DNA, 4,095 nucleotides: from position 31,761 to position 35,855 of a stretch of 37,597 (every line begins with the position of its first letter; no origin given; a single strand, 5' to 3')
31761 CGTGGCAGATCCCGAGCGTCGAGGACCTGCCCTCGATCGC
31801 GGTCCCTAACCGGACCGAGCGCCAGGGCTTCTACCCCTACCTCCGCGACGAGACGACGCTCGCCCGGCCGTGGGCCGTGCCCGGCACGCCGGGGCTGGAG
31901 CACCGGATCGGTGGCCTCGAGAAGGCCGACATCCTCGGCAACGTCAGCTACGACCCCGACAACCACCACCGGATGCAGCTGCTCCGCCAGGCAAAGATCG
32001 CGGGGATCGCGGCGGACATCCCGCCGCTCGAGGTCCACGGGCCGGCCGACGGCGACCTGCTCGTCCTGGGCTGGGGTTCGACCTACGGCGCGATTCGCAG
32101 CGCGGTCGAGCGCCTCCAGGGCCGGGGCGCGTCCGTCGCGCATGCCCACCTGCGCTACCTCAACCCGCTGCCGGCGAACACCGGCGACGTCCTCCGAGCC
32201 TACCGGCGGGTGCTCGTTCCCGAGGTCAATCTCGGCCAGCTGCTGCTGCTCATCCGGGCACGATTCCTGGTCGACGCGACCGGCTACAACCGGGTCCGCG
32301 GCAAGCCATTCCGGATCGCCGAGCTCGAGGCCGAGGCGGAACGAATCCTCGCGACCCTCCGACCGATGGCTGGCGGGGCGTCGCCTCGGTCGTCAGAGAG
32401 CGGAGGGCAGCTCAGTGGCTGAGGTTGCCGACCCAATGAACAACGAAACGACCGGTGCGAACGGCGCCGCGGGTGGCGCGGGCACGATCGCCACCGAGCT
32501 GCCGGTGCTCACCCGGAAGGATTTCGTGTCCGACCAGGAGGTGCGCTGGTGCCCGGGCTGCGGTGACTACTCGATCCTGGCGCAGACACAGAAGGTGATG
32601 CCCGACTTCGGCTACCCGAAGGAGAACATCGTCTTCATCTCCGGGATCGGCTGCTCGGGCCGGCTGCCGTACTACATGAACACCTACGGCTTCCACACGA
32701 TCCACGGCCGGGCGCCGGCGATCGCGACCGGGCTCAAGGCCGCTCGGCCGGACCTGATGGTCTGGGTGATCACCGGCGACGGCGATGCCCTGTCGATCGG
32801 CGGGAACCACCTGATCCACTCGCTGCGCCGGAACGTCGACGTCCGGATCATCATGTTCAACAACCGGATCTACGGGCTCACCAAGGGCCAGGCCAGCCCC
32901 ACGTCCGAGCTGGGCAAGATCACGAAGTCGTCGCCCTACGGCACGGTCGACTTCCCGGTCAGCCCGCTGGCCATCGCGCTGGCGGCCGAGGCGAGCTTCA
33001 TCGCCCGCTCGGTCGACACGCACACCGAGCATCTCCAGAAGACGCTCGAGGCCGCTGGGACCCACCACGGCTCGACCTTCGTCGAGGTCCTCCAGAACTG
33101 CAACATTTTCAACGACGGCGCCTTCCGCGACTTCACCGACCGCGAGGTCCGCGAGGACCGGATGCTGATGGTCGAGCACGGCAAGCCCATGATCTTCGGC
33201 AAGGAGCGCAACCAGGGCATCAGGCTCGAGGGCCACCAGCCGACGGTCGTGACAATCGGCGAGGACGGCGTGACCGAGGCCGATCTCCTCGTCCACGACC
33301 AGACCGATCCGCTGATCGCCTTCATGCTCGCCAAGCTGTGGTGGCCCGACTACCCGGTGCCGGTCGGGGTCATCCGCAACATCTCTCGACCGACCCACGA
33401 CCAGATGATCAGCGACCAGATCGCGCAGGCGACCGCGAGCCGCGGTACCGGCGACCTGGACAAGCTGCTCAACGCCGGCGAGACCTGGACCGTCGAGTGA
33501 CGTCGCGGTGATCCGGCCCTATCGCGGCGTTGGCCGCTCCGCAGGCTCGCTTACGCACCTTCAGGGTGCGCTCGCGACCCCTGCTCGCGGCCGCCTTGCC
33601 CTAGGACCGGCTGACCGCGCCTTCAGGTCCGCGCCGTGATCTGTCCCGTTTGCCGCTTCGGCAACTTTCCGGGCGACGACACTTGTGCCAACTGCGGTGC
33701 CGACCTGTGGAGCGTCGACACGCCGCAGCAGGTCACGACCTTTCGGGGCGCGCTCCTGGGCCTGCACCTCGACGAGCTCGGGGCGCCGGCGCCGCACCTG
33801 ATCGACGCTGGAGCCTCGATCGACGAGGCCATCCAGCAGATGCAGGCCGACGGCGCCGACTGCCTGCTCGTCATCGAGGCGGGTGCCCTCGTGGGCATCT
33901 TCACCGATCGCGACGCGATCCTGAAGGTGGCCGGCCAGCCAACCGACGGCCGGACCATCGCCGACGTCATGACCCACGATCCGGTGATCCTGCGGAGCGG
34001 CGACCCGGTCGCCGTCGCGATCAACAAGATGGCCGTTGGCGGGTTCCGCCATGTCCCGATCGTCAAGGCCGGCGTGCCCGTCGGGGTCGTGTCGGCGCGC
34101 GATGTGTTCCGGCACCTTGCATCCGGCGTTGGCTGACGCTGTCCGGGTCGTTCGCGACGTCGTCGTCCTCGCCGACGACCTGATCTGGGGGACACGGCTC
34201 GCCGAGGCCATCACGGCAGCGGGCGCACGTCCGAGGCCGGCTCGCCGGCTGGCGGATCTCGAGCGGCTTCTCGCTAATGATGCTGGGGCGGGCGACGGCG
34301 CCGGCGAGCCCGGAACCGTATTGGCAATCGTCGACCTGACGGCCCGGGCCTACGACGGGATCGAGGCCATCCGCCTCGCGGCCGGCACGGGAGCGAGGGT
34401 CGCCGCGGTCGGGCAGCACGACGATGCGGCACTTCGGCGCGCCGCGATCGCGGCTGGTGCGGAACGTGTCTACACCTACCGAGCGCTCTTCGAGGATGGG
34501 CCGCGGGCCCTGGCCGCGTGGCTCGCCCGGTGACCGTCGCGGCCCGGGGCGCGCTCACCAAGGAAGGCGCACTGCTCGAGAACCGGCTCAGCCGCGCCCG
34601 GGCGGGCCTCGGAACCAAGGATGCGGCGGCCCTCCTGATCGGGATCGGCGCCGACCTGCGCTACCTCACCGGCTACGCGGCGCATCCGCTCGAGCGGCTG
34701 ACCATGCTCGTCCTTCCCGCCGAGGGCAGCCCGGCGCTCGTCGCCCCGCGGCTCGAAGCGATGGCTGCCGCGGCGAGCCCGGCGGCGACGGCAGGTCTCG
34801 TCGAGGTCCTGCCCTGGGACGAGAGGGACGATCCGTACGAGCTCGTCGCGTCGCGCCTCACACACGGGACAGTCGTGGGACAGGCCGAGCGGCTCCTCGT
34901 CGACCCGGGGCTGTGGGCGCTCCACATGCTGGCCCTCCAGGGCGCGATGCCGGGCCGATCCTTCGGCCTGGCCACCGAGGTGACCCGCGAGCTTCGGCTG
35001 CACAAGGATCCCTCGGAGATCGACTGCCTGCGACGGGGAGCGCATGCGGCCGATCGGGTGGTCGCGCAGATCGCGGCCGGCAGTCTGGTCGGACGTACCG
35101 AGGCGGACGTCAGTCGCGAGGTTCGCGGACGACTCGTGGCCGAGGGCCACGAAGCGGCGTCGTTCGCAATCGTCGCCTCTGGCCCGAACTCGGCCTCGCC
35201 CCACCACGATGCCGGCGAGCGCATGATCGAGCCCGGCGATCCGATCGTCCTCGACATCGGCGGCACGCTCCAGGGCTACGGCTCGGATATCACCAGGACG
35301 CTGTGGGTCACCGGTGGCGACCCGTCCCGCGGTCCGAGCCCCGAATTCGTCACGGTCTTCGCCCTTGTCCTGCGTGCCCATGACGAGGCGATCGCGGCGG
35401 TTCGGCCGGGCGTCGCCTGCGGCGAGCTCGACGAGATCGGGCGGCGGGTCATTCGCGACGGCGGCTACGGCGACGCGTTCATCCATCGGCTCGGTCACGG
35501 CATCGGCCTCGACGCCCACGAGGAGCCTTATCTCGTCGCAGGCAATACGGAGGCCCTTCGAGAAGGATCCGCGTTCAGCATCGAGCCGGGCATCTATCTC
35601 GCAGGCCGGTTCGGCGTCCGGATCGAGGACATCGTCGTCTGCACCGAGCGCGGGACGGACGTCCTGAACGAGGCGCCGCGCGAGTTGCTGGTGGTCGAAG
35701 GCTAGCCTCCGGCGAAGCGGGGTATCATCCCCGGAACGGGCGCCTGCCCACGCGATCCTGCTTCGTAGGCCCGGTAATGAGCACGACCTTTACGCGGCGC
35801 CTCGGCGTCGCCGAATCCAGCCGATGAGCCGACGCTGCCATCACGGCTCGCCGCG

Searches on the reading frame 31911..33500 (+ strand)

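Call 66: search_protein_families(library=pfam, proteins=[window:31911-33500:+], max_evalue=0.0001)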
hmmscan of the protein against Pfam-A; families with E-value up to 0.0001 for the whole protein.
window:31911-33500:+ (529 aa): 1 family
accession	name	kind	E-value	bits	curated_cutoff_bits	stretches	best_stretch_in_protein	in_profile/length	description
PF02775.26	TPP_enzyme_C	-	3.4e-30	105.3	21.9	1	246-393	2-151/151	Thiamine pyrophosphate enzyme, C-terminal TPP binding domain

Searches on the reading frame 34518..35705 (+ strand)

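Call 66: search_protein_families(library=pfam, proteins=[window:34518-35705:+], max_evalue=0.0001)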
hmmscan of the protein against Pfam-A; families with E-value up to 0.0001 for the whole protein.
window:34518-35705:+ (395 aa): 2 families
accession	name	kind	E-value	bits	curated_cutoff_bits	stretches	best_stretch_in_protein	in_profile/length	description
PF00557.29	Peptidase_M24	-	2.8e-57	194.3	23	1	170-377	2-208/208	Metallopeptidase family M24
PF01321.24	Creatinase_N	-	1e-12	49.1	22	1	23-161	1-127/128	Creatinase/Prolidase N-terminal domain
